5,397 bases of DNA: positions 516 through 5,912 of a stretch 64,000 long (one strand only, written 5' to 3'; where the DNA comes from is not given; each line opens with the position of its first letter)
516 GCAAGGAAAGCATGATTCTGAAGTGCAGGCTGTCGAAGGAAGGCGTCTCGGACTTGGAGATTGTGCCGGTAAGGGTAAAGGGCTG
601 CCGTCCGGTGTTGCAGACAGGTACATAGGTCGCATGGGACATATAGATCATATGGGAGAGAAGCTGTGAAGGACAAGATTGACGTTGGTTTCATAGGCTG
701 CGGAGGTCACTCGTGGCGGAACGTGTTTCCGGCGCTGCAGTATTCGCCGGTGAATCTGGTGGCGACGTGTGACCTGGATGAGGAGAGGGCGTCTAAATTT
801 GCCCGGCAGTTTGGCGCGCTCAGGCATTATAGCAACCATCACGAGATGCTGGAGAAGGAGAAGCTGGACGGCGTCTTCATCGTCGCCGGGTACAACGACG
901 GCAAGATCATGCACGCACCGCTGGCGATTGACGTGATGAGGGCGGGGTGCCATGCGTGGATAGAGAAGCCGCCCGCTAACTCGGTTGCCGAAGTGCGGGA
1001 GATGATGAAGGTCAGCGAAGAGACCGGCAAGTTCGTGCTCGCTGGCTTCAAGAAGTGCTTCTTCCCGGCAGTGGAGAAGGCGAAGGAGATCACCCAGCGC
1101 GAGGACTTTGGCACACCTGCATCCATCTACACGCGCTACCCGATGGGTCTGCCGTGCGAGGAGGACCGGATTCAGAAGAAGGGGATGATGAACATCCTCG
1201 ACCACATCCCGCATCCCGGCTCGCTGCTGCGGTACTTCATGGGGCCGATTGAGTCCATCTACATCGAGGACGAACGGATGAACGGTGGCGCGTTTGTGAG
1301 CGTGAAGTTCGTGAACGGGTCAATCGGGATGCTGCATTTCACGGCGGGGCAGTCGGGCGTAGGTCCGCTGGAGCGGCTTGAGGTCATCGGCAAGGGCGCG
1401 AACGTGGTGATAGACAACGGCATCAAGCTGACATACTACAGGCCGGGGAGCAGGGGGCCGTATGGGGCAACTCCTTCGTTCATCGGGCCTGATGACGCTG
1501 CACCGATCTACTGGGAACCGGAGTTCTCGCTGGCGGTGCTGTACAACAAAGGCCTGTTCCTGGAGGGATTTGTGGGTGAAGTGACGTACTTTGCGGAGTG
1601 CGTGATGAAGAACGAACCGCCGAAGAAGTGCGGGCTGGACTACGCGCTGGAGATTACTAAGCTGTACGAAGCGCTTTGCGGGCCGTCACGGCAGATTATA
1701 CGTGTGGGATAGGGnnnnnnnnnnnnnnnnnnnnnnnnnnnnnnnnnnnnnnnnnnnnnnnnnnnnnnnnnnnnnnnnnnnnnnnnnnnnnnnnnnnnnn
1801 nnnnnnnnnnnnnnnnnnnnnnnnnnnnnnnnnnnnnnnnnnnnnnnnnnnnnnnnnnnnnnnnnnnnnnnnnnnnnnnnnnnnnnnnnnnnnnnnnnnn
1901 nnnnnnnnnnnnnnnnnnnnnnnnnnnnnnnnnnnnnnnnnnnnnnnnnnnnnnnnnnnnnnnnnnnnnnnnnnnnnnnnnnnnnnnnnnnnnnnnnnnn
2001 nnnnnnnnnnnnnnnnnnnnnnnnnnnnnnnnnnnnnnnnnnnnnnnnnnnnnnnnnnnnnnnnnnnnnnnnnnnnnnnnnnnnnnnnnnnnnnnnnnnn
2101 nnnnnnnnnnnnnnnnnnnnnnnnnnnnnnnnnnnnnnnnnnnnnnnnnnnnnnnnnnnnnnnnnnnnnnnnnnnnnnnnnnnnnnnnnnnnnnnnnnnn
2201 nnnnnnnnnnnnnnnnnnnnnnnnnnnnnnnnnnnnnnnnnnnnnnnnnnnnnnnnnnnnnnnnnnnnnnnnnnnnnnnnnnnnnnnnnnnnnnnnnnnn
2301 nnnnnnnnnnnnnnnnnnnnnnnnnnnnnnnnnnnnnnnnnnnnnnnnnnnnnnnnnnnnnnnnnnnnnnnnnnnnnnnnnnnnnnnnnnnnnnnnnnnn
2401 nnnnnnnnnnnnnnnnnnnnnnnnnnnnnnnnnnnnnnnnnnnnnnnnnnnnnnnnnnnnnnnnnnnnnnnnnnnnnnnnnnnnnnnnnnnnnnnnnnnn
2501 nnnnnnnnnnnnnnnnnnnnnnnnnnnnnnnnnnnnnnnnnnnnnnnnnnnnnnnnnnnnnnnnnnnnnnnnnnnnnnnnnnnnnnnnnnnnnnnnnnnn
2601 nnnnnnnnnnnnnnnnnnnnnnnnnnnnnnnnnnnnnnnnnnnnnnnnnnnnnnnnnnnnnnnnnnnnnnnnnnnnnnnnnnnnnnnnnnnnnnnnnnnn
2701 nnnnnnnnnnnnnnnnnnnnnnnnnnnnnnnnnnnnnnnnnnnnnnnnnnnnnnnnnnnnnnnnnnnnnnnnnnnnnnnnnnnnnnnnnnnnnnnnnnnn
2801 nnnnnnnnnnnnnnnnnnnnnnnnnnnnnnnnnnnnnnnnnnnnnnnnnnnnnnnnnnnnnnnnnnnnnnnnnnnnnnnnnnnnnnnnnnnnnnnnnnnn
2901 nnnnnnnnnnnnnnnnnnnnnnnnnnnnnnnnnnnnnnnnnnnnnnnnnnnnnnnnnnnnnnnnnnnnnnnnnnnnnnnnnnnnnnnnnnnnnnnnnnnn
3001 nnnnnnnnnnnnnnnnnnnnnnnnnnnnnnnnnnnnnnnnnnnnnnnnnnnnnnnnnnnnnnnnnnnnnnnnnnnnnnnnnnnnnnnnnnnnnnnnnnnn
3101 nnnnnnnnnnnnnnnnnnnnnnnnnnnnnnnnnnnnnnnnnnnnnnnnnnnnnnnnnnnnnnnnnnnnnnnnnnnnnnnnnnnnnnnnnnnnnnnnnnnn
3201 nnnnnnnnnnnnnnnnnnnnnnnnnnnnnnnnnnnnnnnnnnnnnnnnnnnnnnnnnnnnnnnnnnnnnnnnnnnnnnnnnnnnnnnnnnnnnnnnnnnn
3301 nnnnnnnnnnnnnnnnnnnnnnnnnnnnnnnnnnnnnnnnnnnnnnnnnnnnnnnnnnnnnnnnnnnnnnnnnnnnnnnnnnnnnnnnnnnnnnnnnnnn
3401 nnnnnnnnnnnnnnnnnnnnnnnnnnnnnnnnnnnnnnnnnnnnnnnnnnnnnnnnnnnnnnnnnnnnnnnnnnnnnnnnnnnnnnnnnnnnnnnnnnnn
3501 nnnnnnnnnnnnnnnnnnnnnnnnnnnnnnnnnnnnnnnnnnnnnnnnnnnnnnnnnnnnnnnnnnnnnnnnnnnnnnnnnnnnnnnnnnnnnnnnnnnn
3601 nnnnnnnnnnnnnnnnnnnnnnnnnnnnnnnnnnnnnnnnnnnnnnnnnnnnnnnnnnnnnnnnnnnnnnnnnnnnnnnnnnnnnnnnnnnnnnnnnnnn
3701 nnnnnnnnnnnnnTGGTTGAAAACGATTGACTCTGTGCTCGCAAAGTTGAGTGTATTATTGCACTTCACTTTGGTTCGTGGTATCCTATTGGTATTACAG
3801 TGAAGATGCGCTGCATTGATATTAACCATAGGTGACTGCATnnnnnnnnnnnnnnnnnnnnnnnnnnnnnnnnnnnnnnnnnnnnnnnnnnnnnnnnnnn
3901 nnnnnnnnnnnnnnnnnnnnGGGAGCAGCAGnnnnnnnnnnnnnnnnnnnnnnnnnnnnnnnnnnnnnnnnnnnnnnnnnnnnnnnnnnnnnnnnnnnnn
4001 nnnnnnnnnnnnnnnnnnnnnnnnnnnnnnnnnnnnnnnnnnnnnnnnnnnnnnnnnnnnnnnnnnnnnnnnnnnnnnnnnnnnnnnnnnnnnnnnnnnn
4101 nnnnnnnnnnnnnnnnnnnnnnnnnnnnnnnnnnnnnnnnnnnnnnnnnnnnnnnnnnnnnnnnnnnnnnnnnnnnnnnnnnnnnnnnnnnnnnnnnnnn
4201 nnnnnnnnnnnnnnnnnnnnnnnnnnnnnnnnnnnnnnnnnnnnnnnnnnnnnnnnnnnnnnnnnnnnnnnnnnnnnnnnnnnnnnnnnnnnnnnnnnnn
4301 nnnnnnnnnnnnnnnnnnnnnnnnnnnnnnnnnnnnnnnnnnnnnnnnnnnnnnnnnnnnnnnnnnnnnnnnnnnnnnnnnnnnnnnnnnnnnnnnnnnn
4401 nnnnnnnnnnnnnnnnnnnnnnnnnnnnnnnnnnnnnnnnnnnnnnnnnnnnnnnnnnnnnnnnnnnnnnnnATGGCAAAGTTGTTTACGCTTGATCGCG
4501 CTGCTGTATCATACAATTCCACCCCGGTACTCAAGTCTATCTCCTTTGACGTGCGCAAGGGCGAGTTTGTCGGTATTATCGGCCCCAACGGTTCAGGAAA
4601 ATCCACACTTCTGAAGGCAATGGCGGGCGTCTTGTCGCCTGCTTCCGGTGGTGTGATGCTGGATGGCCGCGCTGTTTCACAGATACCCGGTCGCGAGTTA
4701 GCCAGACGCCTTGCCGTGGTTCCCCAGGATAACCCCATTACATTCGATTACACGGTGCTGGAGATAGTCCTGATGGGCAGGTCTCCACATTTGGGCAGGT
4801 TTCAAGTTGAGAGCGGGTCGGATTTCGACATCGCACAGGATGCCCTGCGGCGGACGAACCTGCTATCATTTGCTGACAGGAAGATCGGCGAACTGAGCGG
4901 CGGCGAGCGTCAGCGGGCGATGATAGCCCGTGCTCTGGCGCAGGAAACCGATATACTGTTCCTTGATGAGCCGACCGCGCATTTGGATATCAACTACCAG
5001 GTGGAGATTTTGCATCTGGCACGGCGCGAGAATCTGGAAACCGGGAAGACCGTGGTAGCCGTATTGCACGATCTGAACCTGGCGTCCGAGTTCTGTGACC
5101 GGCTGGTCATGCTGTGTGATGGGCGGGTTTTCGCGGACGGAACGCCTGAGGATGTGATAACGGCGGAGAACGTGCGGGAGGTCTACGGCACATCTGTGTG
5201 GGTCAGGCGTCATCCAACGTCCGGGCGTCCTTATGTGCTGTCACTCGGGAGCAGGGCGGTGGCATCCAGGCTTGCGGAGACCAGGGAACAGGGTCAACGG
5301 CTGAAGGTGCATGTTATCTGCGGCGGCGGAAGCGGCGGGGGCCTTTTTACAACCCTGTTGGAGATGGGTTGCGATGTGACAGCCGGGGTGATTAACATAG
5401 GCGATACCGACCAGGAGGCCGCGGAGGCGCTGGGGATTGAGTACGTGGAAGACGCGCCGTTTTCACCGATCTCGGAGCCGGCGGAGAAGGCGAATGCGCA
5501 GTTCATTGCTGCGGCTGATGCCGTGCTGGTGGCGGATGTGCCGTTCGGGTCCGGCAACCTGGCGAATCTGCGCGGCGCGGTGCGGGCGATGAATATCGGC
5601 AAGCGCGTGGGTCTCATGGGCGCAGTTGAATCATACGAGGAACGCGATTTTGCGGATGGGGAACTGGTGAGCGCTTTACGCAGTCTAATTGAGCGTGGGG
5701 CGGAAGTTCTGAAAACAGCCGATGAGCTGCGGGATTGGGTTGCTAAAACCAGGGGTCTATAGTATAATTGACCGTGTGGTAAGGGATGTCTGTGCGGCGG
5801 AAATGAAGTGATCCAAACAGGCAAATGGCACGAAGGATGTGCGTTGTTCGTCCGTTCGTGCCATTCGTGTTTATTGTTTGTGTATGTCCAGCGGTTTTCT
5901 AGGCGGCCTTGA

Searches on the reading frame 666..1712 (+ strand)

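Call 81: search_protein_families(library=pfam, proteins=[window:666-1712:+], max_evalue=0.00001)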
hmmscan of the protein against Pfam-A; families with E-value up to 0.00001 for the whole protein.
window:666-1712:+ (348 aa): 2 families
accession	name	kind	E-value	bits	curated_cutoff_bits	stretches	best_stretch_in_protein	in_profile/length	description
PF01408.29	GFO_IDH_MocA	-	1.2e-16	61.9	24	1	6-127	2-119/120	Oxidoreductase family, NAD-binding Rossmann fold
PF22725.1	GFO_IDH_MocA_C3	-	1.7e-06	28.4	27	1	137-244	2-120/124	GFO/IDH/MocA C-terminal domain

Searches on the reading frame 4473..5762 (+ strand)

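Call 81: search_protein_families(library=pfam, proteins=[window:4473-5762:+], max_evalue=0.00001)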
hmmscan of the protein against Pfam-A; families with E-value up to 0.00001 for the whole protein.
window:4473-5762:+ (429 aa): 4 families
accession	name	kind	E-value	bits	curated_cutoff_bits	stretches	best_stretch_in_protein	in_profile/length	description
PF00005.33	ABC_tran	-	1.9e-35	122.9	25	1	20-169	1-137/137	ABC transporter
PF13304.12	AAA_21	-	6.1e-10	40.1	27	0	32-54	1-23/304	AAA domain, putative AbiEii toxin, Type IV TA system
PF02463.25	SMC_N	-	3.9e-07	30.2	40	1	30-187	24-187/220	RecF/RecN/SMC N terminal domain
PF13555.12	AAA_29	-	1.4e-06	28.3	27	1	28-58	20-50/61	P-loop containing region of AAA domain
